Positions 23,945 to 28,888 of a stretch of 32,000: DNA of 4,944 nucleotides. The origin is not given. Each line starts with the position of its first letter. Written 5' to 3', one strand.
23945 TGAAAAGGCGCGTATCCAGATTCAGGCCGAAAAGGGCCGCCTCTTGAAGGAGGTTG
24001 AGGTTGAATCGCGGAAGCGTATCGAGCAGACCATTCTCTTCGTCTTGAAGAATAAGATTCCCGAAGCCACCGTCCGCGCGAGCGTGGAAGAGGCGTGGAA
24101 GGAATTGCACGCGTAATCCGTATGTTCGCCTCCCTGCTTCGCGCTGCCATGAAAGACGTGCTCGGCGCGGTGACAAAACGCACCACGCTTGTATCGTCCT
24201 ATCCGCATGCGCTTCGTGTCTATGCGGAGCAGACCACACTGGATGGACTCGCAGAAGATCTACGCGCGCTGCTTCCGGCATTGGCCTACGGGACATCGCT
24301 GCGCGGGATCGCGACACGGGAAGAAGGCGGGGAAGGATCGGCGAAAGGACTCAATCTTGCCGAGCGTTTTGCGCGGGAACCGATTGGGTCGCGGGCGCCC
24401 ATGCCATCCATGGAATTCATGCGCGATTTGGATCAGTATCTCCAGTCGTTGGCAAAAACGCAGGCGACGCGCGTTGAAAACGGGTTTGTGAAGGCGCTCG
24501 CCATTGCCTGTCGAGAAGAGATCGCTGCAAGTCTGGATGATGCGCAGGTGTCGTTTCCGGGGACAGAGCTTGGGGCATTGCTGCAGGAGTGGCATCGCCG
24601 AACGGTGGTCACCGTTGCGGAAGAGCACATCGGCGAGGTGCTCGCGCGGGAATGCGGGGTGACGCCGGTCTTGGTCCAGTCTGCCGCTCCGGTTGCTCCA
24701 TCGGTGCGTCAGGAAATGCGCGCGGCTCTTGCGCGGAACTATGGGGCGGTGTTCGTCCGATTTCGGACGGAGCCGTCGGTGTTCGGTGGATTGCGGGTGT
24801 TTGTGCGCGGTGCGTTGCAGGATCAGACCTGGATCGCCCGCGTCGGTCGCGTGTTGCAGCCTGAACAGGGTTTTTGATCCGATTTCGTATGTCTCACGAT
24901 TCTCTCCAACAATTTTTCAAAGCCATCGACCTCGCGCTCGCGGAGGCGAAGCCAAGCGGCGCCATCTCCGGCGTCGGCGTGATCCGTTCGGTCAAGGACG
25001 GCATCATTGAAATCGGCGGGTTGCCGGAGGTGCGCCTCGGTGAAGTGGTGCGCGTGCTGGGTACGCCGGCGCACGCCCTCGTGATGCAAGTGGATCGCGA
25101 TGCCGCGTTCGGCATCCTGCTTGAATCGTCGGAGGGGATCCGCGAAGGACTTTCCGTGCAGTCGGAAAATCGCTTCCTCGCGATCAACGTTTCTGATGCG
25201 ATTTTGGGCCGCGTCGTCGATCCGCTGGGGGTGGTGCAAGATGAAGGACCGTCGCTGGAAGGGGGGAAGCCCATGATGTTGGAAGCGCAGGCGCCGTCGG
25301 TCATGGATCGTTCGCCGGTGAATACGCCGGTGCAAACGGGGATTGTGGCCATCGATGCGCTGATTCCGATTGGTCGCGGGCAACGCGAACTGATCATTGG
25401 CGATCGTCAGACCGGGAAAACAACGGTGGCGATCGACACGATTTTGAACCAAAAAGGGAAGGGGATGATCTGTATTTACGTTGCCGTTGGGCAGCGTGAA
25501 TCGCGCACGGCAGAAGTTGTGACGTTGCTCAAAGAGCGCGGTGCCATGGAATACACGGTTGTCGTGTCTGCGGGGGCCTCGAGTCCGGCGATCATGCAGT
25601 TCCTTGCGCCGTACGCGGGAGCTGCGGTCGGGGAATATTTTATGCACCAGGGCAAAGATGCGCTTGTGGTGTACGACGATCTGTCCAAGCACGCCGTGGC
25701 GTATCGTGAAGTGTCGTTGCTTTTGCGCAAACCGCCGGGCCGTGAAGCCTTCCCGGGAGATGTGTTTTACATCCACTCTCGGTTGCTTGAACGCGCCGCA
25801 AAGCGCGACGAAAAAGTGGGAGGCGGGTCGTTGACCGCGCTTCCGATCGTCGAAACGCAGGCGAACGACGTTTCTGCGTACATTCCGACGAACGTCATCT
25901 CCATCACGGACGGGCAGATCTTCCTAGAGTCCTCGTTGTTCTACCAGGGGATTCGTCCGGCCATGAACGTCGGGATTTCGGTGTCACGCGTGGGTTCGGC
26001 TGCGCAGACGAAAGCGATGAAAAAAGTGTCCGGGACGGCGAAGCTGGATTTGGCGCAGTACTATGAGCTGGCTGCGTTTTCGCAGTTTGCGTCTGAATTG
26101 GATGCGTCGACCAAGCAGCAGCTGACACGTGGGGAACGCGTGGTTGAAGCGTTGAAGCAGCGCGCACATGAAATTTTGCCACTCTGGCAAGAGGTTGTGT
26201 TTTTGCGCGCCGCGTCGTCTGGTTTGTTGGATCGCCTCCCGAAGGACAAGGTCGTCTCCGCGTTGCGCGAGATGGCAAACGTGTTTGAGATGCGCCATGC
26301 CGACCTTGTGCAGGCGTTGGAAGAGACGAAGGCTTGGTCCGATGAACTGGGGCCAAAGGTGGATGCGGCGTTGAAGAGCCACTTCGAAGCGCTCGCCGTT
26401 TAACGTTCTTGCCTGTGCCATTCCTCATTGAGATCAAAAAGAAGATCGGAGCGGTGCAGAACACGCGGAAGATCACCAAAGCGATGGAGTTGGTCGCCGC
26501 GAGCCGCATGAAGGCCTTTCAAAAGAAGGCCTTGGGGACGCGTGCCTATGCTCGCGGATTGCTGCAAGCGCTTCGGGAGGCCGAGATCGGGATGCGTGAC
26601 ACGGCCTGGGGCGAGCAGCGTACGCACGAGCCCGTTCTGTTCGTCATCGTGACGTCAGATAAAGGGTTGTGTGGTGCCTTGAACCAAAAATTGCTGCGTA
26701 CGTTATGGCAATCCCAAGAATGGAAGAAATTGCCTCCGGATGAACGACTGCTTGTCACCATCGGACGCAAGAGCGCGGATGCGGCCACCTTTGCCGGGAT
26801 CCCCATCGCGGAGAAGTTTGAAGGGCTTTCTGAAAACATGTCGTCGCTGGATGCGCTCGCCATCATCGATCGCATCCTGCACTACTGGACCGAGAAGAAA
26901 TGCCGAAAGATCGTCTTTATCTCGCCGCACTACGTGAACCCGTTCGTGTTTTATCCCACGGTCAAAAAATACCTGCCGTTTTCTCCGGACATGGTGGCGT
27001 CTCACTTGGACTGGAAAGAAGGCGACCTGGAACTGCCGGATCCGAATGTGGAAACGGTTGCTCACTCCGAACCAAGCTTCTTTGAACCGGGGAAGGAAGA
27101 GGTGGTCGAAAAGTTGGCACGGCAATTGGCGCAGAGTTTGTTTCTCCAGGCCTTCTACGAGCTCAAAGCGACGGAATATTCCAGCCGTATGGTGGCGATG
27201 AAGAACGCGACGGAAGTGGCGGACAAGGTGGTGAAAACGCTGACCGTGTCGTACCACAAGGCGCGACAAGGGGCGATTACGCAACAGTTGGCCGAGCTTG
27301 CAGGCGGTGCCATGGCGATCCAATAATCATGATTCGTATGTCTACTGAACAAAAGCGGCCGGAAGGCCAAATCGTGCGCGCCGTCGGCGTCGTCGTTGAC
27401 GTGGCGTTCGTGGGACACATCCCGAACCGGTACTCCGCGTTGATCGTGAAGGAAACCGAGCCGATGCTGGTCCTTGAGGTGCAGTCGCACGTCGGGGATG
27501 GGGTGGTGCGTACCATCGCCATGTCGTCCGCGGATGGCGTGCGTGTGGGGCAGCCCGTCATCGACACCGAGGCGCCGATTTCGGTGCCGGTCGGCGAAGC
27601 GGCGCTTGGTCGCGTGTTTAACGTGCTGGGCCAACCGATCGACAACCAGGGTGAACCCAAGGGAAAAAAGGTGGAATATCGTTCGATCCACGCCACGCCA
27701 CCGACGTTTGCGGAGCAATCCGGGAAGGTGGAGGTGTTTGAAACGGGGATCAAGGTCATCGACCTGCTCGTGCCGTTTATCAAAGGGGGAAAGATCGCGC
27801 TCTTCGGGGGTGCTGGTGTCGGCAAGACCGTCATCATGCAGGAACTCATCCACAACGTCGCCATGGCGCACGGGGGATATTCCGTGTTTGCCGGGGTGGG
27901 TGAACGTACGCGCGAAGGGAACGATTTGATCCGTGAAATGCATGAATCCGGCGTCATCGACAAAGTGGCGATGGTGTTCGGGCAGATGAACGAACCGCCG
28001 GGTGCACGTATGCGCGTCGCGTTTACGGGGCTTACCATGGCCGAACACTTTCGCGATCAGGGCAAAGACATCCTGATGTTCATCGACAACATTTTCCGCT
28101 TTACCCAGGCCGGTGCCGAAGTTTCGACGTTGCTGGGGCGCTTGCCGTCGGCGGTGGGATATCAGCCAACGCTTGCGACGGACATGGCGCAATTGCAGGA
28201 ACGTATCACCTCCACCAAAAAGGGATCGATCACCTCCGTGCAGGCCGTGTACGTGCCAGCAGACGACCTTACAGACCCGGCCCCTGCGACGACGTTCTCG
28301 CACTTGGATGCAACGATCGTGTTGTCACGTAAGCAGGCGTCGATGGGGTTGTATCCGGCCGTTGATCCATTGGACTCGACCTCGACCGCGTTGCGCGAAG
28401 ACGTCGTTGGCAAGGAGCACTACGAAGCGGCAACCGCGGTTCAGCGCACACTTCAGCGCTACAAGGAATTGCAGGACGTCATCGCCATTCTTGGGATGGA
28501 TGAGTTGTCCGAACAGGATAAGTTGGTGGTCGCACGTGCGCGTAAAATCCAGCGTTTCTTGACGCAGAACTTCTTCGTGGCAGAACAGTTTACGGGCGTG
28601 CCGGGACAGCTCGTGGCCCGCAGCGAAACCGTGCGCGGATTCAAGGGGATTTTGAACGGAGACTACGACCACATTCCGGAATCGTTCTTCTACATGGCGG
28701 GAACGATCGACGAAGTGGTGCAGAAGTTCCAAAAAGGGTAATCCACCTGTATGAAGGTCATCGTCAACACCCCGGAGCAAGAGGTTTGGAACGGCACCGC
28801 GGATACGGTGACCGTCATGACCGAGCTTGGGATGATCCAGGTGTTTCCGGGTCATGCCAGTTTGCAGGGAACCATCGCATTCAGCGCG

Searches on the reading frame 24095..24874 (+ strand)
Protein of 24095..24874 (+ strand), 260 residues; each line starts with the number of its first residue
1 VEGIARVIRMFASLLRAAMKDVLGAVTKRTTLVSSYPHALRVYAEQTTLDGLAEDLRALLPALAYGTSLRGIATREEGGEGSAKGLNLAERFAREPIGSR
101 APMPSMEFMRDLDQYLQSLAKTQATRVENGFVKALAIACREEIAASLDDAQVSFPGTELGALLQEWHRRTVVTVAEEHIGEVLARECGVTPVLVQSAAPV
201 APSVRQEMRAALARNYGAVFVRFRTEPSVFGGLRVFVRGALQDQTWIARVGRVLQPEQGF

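Call 12: search_protein_families(library=pfam, proteins=[window:24095-24874:+], max_evalue=0.001)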
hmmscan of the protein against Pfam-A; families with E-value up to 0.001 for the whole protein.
window:24095-24874:+ (260 aa): 1 family
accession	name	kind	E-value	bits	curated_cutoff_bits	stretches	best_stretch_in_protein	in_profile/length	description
PF00213.23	OSCP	-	3.2e-06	27.8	22.3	1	151-244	64-159/172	ATP synthase delta (OSCP) subunit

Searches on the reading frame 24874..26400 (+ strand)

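Call 12: search_protein_families(library=pfam, proteins=[window:24874-26400:+], max_evalue=0.001)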
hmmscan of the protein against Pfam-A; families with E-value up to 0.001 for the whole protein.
window:24874-26400:+ (509 aa): 3 families
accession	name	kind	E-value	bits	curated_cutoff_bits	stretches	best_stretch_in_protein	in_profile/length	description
PF00006.31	ATP-synt_ab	-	6.6e-81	271.4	29.5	1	156-371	1-213/213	ATP synthase alpha/beta family, nucleotide-binding domain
PF00306.32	ATP-synt_ab_C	-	3e-38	131.4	27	1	378-501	1-124/126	ATP synthase alpha/beta chain, C terminal domain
PF06745.19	ATPase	-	0.00028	20.8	26.6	1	153-211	1-62/231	KaiC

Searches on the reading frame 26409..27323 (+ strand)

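Call 12: search_protein_families(library=pfam, proteins=[window:26409-27323:+], max_evalue=0.001)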
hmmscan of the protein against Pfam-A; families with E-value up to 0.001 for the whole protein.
window:26409-27323:+ (305 aa): 1 family
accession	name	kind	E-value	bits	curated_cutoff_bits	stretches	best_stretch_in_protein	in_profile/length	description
PF00231.24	ATP-synt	-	6.1e-65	220.2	39.9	1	7-304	3-285/285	ATP synthase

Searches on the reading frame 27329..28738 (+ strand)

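Call 12: search_protein_families(library=pfam, proteins=[window:27329-28738:+], max_evalue=0.001)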
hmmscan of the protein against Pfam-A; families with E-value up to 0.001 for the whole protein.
window:27329-28738:+ (470 aa): 3 families
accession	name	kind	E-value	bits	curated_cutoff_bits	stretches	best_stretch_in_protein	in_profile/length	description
PF00006.31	ATP-synt_ab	-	1e-76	257.8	29.5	1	140-352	1-213/213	ATP synthase alpha/beta family, nucleotide-binding domain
PF22919.1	ATP-synt_VA_C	-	9.6e-17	61.3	24.7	1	357-437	5-87/101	C-terminal domain of V and A type ATP synthase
PF02874.29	ATP-synt_ab_N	-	1.9e-11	44.7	20.9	1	15-80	1-68/69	ATP synthase alpha/beta family, beta-barrel domain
